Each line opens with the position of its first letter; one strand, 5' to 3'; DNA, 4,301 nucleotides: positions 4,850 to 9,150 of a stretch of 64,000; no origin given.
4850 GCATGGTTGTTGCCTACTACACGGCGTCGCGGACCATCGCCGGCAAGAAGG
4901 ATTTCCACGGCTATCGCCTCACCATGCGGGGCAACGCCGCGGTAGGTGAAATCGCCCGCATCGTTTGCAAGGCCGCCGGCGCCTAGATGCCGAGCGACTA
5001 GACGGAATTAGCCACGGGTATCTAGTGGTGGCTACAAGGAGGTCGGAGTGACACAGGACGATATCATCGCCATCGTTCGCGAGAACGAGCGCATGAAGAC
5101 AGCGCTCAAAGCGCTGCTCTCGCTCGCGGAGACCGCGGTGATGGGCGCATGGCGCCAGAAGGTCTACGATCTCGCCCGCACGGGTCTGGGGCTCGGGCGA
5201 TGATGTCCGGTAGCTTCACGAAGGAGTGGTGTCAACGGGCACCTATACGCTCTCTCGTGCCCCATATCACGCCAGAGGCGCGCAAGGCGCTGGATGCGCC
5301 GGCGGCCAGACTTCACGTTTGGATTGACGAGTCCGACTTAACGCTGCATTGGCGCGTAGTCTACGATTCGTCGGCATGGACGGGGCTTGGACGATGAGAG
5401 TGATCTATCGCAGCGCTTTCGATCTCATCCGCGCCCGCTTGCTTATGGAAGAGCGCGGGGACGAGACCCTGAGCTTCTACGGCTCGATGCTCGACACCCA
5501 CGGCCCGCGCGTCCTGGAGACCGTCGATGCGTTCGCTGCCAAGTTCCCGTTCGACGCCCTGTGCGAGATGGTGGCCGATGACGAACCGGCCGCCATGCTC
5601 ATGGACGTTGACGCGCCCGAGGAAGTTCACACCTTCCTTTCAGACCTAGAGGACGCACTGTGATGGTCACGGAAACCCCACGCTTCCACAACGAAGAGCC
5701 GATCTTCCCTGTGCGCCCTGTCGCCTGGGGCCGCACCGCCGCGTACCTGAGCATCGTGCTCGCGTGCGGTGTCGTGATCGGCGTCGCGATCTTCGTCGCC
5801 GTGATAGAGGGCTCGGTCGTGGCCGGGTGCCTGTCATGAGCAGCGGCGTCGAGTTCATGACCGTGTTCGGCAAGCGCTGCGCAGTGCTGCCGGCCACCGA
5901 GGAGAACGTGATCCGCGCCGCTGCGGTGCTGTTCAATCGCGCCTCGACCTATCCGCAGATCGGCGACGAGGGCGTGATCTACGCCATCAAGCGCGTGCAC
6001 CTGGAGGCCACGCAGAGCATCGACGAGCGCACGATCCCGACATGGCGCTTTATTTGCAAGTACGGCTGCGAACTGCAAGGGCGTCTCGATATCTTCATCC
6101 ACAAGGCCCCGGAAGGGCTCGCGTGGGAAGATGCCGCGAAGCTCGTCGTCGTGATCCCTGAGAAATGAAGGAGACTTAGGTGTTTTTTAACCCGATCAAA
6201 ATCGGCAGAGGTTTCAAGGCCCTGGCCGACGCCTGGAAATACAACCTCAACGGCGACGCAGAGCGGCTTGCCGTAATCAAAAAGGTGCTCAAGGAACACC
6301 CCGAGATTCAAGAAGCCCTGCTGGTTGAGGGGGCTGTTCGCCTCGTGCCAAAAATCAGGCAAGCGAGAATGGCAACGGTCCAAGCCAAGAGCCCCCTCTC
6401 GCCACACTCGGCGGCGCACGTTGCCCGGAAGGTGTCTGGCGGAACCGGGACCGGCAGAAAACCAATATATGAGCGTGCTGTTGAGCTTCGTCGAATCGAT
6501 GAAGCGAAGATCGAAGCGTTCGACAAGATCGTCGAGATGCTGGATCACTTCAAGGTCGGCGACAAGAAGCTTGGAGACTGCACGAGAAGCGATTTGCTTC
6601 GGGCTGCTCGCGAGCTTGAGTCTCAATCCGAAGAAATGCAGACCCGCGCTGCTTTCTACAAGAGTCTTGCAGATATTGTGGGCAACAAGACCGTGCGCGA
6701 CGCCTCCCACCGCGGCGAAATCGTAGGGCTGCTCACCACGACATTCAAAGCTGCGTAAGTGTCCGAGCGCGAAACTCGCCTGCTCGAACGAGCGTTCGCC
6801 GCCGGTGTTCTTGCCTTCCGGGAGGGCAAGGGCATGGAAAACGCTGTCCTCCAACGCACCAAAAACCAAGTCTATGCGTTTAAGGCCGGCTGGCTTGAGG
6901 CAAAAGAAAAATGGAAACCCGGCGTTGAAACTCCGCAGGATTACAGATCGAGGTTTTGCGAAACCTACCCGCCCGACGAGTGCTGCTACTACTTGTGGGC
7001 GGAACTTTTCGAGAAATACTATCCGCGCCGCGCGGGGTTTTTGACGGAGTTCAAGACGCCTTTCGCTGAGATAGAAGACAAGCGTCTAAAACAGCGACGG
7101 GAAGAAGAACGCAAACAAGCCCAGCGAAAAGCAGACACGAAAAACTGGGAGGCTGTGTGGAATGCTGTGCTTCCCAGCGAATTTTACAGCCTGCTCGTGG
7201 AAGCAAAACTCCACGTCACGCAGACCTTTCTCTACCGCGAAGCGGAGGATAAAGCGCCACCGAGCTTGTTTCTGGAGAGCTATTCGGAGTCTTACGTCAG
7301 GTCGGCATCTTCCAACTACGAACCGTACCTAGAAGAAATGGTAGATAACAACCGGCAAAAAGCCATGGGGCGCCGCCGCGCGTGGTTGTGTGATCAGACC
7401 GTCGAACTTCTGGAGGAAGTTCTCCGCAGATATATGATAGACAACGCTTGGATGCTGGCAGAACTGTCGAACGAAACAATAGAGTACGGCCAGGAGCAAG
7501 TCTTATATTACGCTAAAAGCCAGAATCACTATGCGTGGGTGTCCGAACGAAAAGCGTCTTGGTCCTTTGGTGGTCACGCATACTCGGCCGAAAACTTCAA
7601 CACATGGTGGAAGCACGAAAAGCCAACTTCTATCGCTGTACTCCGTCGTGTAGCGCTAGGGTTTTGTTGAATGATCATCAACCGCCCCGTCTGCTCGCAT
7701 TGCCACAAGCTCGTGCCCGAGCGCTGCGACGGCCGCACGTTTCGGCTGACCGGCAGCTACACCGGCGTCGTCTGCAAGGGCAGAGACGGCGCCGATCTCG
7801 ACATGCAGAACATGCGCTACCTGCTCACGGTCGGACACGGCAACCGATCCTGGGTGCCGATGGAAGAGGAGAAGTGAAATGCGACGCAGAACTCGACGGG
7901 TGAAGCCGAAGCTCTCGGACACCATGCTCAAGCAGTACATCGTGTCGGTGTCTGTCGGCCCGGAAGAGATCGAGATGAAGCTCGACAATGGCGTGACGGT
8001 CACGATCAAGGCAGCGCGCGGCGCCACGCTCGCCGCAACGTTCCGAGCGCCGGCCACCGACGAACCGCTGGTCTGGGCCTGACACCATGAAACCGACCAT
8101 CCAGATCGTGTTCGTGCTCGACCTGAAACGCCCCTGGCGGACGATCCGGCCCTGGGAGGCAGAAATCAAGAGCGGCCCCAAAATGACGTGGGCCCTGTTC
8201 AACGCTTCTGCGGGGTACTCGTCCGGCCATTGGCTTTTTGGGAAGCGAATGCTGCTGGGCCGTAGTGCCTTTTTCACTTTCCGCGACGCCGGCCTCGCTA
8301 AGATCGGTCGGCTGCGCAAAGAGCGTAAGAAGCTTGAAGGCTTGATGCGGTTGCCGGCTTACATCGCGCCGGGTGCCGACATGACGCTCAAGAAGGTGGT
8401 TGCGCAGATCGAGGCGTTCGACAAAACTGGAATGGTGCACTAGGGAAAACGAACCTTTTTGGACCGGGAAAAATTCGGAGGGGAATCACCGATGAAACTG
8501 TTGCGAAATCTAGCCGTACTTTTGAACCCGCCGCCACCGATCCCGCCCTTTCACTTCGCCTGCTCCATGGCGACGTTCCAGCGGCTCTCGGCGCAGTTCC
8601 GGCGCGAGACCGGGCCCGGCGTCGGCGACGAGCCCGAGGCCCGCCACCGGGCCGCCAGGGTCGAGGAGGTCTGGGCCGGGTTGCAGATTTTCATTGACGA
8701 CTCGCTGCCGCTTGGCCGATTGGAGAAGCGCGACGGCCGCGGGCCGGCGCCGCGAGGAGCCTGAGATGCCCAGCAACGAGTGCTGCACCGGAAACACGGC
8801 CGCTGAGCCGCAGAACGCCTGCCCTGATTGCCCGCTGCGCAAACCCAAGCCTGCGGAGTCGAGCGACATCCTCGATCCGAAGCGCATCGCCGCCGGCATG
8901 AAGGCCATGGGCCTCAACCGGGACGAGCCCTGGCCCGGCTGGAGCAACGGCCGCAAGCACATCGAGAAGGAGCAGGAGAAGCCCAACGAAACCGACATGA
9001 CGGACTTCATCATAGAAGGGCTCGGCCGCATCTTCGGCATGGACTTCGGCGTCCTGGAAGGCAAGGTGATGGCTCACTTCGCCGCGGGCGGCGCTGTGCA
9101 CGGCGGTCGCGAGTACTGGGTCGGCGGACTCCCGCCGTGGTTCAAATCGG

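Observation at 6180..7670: Low-GC (~50-55%) two-gene island inside the early region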

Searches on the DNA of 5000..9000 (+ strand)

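Call 4: search_dna_similar(query=window:5000-9000:+, collection=phages, mode=near)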
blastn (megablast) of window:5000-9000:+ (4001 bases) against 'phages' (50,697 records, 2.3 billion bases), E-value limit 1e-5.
No match.

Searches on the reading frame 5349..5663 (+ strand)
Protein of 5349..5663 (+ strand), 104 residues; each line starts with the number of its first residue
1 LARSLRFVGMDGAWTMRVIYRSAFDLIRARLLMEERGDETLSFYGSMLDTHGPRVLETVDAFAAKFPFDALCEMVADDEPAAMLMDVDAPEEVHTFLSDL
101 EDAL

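Call 5: search_protein_families(library=pfam, proteins=[window:5349-5663:+], max_evalue=1)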
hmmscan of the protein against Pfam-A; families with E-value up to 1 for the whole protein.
window:5349-5663:+ (104 aa): 0 families

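Call 6: search_protein_families(library=phrogs, proteins=[window:5349-5663:+], max_evalue=1)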
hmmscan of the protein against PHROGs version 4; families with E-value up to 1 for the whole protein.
window:5349-5663:+ (104 aa): 1 family
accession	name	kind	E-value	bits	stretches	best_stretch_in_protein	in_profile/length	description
phrog_31208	-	unknown function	0.2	12.8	1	1-34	48-79/80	-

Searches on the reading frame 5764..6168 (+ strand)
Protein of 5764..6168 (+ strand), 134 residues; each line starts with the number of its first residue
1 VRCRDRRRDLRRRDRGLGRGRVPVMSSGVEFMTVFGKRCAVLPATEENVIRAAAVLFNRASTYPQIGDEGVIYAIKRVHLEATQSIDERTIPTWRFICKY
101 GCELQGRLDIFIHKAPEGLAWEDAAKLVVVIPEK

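Call 5: search_protein_families(library=pfam, proteins=[window:5764-6168:+], max_evalue=1)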
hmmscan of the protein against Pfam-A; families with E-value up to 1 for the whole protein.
window:5764-6168:+ (134 aa): 1 family
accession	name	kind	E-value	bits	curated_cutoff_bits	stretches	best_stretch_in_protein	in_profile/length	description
PF20455.3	DUF6708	-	0.17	12.1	27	1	51-100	71-120/200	Family of unknown function (DUF6708)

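Call 6: search_protein_families(library=phrogs, proteins=[window:5764-6168:+], max_evalue=1)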
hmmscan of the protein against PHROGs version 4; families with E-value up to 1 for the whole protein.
window:5764-6168:+ (134 aa): 0 families

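Call 44: search_protein_families(library=padloc, proteins=[window:5764-6168:+], max_evalue=1)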
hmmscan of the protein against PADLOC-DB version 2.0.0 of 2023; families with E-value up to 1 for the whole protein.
window:5764-6168:+ (134 aa): 0 families

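Call 45: search_protein_families(library=ncbifam, proteins=[window:5764-6168:+], max_evalue=1)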
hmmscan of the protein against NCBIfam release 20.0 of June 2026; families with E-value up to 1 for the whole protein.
window:5764-6168:+ (134 aa): 0 families

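Call 85: list_cluster_members(proteins=[window:5836-6168:+, window:7671-7877:+, window:7879-8082:+, window:8087-8443:+, window:8766-9503:+, window:9490-9888:+, window:5376-5663:+, window:10881-12014:+, window:15407-17266:+, window:4074-4457:+])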
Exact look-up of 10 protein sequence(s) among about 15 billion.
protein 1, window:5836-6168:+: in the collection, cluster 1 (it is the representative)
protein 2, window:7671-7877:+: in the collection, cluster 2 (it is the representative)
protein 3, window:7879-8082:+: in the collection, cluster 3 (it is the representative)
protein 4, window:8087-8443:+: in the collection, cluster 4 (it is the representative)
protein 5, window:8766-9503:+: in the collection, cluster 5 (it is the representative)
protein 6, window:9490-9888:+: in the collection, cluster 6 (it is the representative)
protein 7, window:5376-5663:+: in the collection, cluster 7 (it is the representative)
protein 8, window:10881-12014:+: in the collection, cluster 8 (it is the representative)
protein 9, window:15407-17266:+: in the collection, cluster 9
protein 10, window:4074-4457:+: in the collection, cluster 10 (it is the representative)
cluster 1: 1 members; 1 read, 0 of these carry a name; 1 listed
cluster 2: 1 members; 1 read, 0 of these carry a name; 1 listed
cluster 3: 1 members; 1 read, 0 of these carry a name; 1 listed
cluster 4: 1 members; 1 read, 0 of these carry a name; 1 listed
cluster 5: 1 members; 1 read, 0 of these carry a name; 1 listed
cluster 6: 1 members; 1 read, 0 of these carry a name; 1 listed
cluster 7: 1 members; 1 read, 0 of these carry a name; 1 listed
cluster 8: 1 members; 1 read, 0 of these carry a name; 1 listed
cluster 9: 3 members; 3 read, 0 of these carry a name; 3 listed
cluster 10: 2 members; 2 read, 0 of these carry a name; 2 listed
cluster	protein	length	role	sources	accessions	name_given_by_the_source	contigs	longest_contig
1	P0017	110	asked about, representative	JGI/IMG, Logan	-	-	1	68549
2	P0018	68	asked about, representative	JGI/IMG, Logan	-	-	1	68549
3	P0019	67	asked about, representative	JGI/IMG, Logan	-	-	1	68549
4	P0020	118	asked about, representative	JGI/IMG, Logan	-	-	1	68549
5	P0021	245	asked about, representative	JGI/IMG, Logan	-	-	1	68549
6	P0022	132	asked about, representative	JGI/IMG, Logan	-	-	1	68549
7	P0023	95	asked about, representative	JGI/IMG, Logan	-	-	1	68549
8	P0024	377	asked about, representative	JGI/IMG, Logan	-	-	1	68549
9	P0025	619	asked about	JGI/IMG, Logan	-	-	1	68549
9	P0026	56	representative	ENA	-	-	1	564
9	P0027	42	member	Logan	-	-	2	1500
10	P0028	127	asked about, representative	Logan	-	-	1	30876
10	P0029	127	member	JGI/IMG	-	-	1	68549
